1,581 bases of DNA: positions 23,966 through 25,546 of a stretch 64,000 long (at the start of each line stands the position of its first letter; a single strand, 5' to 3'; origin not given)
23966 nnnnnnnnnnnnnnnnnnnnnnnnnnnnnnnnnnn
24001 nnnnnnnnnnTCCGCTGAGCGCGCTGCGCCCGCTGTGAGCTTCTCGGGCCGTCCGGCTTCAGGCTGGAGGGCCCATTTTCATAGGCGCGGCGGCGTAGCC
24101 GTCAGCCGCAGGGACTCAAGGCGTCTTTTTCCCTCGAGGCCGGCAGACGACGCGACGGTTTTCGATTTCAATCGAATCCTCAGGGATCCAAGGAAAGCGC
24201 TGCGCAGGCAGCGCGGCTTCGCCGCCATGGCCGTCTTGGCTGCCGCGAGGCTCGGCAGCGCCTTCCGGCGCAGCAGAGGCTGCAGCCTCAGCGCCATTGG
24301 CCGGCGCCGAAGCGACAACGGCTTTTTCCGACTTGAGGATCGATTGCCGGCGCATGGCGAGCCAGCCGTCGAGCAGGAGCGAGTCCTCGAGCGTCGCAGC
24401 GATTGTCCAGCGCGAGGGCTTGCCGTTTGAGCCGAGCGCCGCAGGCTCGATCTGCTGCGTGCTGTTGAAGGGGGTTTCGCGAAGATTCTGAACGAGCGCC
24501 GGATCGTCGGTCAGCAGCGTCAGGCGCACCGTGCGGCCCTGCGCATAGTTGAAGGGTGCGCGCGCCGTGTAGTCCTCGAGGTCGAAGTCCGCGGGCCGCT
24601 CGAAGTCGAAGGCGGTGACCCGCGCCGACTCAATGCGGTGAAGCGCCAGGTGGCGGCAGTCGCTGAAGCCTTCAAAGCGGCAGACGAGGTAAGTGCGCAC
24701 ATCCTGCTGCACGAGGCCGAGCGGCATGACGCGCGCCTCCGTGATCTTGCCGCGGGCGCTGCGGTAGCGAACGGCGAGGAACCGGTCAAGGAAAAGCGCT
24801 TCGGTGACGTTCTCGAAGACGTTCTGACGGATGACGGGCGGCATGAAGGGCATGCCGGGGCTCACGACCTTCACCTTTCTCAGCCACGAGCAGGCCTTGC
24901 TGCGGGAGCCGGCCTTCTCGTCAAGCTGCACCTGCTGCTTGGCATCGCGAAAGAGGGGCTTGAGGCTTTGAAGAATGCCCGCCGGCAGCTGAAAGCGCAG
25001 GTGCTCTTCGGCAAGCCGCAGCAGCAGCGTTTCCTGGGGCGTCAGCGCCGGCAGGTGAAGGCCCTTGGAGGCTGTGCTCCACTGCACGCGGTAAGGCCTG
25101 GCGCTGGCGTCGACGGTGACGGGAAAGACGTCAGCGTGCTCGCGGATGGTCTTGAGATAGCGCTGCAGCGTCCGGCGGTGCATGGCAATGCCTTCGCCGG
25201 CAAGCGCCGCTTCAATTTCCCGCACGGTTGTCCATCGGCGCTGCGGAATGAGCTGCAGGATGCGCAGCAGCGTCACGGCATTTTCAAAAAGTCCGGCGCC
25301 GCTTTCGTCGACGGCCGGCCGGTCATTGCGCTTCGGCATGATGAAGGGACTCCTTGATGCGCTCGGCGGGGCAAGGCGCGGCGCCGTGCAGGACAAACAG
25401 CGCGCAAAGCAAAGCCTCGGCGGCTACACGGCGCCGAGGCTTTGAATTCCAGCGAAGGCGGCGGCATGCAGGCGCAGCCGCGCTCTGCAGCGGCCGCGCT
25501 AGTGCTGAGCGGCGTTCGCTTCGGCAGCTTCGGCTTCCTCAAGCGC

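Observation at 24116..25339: HTH-WYL-WCX regulator inserted between the two phosphatidylethanolamine-pathway genes psd and pssA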

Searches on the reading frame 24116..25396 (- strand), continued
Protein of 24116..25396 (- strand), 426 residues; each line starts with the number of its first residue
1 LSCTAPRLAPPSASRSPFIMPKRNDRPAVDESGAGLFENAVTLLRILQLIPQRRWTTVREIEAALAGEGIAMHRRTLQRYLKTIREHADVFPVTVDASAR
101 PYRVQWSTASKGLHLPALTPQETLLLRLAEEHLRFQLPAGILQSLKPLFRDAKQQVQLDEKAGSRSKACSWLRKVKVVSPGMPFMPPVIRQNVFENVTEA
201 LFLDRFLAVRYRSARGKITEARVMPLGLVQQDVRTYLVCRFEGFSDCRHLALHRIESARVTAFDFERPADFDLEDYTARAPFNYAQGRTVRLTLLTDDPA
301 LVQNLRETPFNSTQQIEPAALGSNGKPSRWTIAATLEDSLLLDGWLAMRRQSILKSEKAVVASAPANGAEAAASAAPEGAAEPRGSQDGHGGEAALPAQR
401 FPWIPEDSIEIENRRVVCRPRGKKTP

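Call 72: find_encoding_contigs(protein=P0258, flank=5000, max_places=1)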
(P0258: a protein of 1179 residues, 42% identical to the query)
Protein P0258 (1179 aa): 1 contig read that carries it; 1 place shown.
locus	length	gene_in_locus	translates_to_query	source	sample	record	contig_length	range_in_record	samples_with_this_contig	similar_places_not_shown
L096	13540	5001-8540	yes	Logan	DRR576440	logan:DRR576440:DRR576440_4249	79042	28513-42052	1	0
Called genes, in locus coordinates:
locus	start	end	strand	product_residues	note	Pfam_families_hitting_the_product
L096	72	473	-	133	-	PF02537:CRCB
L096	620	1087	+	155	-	PF00578:AhpC-TSA, PF08534:Redoxin, PF13911:AhpC-TSA_2 (faint)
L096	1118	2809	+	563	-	PF13638:PIN_4, PF02562:PhoH, PF13604:AAA_30 (weak)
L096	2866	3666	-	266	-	PF02535:Zip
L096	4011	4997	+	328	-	PF13280:WYL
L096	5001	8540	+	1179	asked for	PF04257:RecC_N, PF27451:RecC_4th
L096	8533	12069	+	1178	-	PF00580:UvrD-helicase, PF13245:AAA_19 (weak), PF13361:UvrD_C, PF13538:UvrD_C_2 (weak)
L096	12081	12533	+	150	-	PF03767:Acid_phosphat_B (weak), PF25109:HAD_PNKP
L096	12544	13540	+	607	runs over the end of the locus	PF13086:AAA_11 (weak), PF13245:AAA_19, PF13604:AAA_30, PF05127:NAT10_TcmA_helicase (weak), PF09848:SLFN-g3_helicase (weak), PF13401:AAA_22 (weak), PF18335:SH3_13 (weak), PF13538:UvrD_C_2, +1 more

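Call 73: search_dna_similar(query=window:24116-25339:-, collection=plasmids, mode=protein, max_rows=10)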
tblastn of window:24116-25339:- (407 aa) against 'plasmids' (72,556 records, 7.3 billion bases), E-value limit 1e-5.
Records with a match: 24; places in all: 26; records where one place covers at least 80% of the query: 0.
Best place of each record, by identity: <60% 24.
By first word of the organism name: Pseudomonas 3; Acinetobacter 3; Marinobacter 2; Cupriavidus 2; Pantoea 1; Raoultella 1; Diaphorobacter 1; Citrobacter 1; Enterobacter 1; Rhodoferax 1; and 8 more.
By predicted mobility (MOB-suite, as given by PLSDB): non-mobilizable 11; mobilizable 8; conjugative 5.
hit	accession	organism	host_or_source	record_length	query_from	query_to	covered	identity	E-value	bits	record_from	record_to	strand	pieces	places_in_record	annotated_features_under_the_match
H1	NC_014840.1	Pantoea sp. At-9b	-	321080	56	327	67%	42.3%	5e-53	197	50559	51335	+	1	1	WYL domain-containing protein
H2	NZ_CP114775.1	Raoultella planticola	Homo sapiens,cell ...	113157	56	328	67%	40.3%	3e-54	201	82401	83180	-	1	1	WYL domain-containing protein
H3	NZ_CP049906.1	Diaphorobacter sp. HDW4B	single bacterial strain,Hydrophilus ...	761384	56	327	67%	40.1%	4e-52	194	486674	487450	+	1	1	WYL domain-containing protein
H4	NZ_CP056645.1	Citrobacter freundii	culture,Freshwater sample from ...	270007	56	328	67%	39.2%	3e-52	195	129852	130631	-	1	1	WYL domain-containing protein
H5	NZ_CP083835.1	Enterobacter asburiae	Homo sapiens,sputum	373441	56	328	67%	39.2%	3e-52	195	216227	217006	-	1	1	WYL domain-containing protein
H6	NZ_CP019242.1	Rhodoferax antarcticus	Whole organism,environment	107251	56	327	67%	39.0%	2e-52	196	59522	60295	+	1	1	WYL domain-containing protein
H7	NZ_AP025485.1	Vibrio echinoideorum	-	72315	56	327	67%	37.5%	2e-50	189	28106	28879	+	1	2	WYL domain-containing protein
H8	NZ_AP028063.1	Marinobacter shengliensis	-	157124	56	336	69%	30.5%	4e-18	94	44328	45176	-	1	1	WYL domain-containing protein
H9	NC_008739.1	Marinobacter nauticus VT8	-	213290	56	336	69%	30.1%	9e-18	93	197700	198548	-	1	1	WYL domain-containing protein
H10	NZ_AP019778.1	Methylomonas koyamae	-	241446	56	327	67%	29.8%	5e-21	103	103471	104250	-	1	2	WYL domain-containing protein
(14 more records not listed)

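Call 74: search_dna_similar(query=window:24116-25339:-, collection=phages, mode=protein, max_rows=10)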
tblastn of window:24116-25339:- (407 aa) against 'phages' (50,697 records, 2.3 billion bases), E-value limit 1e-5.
Records with a match: 3; places in all: 3; records where one place covers at least 80% of the query: 0.
Best place of each record, by identity: <60% 3.
By first word of the organism name: Acinetobacter 2; Bacteriophage 1.
By host as written in the record: - 3.
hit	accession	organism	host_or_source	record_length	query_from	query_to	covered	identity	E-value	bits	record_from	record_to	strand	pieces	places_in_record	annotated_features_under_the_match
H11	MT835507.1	Bacteriophage sp.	human fecal samples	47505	53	338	70%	24.7%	3e-16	87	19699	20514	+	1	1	record has no annotation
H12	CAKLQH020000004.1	Acinetobacter phage MD-2021a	not known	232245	56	299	60%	27.0%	3e-18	93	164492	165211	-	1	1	Uncharacterised protein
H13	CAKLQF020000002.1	Acinetobacter phage MD-2021a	not known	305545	56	299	60%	27.0%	3e-18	93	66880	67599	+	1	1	Uncharacterised protein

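Call 75: get_annotated_region(hit=H2, flank=8000)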
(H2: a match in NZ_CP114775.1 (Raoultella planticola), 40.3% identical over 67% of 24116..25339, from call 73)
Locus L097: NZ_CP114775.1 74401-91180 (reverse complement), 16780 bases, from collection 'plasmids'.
description: Raoultella planticola strain RP_3045 plasmid p3045-3, complete sequence
organism: Raoultella planticola (NCBI taxid 575)
taxonomy: Bacteria; Pseudomonadota; Gammaproteobacteria; Enterobacterales; Enterobacteriaceae; Raoultella; Raoultella planticola
host: -; source: Homo sapiens,cell culture,Bronchoalveolar lavage fluid,bronchoalveolar lavage fluid; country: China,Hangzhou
typing (MOB-suite, as given by PLSDB): conjugative; replicon IncFII; relaxase MOBF; mating-pair formation MPF_F
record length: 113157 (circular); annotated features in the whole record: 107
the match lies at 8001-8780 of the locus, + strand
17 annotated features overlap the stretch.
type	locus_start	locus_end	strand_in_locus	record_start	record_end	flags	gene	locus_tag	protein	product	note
CDS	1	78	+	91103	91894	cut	-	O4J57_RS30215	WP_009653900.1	DsbA family protein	-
CDS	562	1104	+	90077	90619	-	-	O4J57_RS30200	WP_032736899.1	phospholipase D family protein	-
CDS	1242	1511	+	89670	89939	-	-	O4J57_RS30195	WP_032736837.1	replication regulatory protein RepA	-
CDS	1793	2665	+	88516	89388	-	repA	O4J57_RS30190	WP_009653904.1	incFII family plasmid replication initiator RepA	GO:0006276 - plasmid maintenance [Evidence IEA]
CDS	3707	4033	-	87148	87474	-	-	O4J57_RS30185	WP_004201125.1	C2H2-type zinc finger protein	-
CDS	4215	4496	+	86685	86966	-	-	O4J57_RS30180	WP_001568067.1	hypothetical protein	-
CDS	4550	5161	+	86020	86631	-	-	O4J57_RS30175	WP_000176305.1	DUF2913 family protein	-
CDS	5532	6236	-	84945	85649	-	-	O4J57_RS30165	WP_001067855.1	IS6-like element IS26 family transposase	GO:0006313 - DNA transposition [Evidence IEA]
CDS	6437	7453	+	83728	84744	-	-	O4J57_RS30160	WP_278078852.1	helix-turn-helix domain-containing protein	GO:0006355 - regulation of DNA-templated transcription [Evidence IEA]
CDS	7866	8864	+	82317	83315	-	-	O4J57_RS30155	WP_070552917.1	WYL domain-containing protein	-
CDS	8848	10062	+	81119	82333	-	-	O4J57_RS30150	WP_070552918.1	ubiquinol-cytochrome C chaperone family protein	-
CDS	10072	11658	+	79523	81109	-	-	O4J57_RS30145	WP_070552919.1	hypothetical protein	-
CDS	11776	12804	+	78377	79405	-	-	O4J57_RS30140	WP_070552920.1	radical SAM protein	-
CDS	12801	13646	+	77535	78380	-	-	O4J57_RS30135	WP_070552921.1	histidinol-phosphatase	-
CDS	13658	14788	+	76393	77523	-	-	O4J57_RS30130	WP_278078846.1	hypothetical protein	-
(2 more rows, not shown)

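Call 76: get_annotated_region(hit=H3, flank=8000)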
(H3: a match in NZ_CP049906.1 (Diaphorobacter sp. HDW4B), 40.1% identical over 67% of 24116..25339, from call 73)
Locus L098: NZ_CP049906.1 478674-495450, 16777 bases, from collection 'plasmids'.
description: Diaphorobacter sp. HDW4B plasmid unnamed1, complete sequence
organism: Diaphorobacter sp. HDW4B (NCBI taxid 2714925)
taxonomy: Bacteria; Pseudomonadota; Betaproteobacteria; Burkholderiales; Comamonadaceae; Diaphorobacter; Diaphorobacter sp. HDW4B
host: -; source: single bacterial strain,Hydrophilus acuminatus; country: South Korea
typing (MOB-suite, as given by PLSDB): non-mobilizable
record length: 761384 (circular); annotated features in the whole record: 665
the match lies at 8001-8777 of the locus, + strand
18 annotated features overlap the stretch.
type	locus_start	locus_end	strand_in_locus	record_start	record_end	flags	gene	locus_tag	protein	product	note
CDS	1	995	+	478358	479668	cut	-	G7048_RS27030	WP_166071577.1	hypothetical protein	-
CDS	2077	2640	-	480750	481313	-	-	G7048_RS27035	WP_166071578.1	YqiA/YcfP family alpha/beta fold hydrolase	-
CDS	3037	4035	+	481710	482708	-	-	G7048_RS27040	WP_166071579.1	hypothetical protein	-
CDS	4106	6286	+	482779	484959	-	-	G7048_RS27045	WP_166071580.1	ATP-binding protein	-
CDS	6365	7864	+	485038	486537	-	-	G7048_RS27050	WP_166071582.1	DUF2779 domain-containing protein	-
CDS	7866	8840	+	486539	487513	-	-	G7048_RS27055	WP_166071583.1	WYL domain-containing protein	-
CDS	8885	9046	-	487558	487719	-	-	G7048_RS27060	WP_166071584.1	hypothetical protein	-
CDS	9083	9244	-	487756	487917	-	-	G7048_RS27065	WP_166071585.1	hypothetical protein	-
CDS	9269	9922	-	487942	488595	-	-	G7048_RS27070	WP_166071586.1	hypothetical protein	-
CDS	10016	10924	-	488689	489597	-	-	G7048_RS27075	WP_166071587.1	WYL domain-containing protein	-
CDS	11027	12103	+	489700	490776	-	-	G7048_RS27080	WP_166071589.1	metallophosphoesterase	-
CDS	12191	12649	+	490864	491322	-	-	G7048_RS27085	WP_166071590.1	hypothetical protein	-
CDS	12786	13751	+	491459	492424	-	-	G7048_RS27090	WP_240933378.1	WYL domain-containing protein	-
CDS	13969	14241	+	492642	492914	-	-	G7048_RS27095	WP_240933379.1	hypothetical protein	-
CDS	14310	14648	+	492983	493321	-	-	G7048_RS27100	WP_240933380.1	TM2 domain-containing protein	-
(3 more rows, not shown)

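Call 78: search_protein_families(library=pfam, alignment_id=A3, max_evalue=0.01)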
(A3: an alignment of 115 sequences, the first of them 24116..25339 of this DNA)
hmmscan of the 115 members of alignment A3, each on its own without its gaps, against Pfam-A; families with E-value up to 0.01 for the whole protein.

A. member 1, window:24116-25339:- (407 aa): 2 families
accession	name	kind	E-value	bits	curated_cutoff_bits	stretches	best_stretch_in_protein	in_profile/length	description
PF13280.12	WYL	-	2.5e-12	47.1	21.8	1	174-241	2-70/70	WYL domain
PF01498.24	HTH_Tnp_Tc3_2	-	0.00041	21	31.5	0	26-65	3-42/72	Transposase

B. families by the number of members that match (of 115 scanned): 14 families
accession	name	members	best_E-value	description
PF13280.12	WYL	115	3.9e-16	WYL domain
PF25583.1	WCX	47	3.9e-09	WCX domain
PF01498.24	HTH_Tnp_Tc3_2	15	8.3e-05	Transposase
PF01316.27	Arg_repressor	4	0.00068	Arginine repressor, DNA binding domain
PF08461.16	HTH_12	3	0.0025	Ribonuclease R winged-helix domain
PF20075.5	DUF6471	3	0.0034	Domain of unknown function (DUF6471)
PF10880.13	DUF2673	2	0.00068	Protein of unknown function (DUF2673)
PF21785.3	Bflower_2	1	0.00018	5-fold beta-flower protein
PF24873.1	DUF2110_C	1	0.002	DUF2110 C-terminal domain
PF21100.3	MCM_C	1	0.0024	MCM protein C-terminal winged helix-turn-helix domain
PF01475.25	FUR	1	0.0036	Ferric uptake regulator family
PF14407.11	Frankia_peptide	1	0.0037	Ribosomally synthesized peptide prototyped by Frankia Franean1_4349.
PF13565.12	HTH_32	1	0.0077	Homeodomain-like domain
PF22921.2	FKRP_N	1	0.0077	Fukutin-related protein stem domain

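Call 84: predict_structure(alignment_id=A4)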
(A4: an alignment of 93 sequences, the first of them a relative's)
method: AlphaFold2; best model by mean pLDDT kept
length: 360 residues; sequences in the alignment: 93
mean_pLDDT: 84.6   pTM: 0.57
mean pLDDT of the five models: 84.6, 83.4, 83.1, 82.8, 82.3
residues with pLDDT >= 90: 182; 70-90: 116; 50-70: 58; < 50: 4
segments of 3 or more residues with pLDDT < 50: 1-4
pLDDT, mean of each block of 10 residues (from residue 1): 57 91 92 97 94 96 95 96 70 74 76 76 80 66 61 66 89 92 92 95 86 96 95 94 85 70 96 90 94 92 89 93 90 60 82 79
secondary structure, 60 per line:
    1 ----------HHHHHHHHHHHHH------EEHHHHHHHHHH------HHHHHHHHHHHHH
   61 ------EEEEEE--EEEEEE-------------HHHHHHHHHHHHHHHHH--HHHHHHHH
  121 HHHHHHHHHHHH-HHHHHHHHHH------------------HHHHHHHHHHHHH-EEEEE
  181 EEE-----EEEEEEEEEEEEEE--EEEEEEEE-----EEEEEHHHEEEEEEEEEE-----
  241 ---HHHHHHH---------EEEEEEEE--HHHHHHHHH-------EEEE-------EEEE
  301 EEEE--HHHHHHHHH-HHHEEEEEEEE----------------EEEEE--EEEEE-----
elements in order: H11-23 H32-41 H48-60 E67-72 E75-80 H94-110 H113-132 H134-143 H162-174 E176-183 E189-202 E205-212 E218-222 E226-235 H244-250 E260-267 H270-278 E286-289 E297-304 H307-315 E320-327 E344-348 E351-355

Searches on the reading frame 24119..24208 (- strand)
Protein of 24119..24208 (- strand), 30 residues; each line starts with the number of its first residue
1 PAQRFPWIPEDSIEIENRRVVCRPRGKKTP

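Call 83: search_solved_structures(query=A5, max_evalue=10)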
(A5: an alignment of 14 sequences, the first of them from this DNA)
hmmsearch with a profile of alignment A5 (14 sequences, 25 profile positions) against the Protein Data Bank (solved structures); distinct sequences matched with E-value up to 10: 2.
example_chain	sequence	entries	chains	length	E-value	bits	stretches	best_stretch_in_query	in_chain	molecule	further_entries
9m6x_A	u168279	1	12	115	0.34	14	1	7-23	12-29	Gp7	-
6msr_A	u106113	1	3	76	1.2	12.2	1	4-21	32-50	pRO-2.5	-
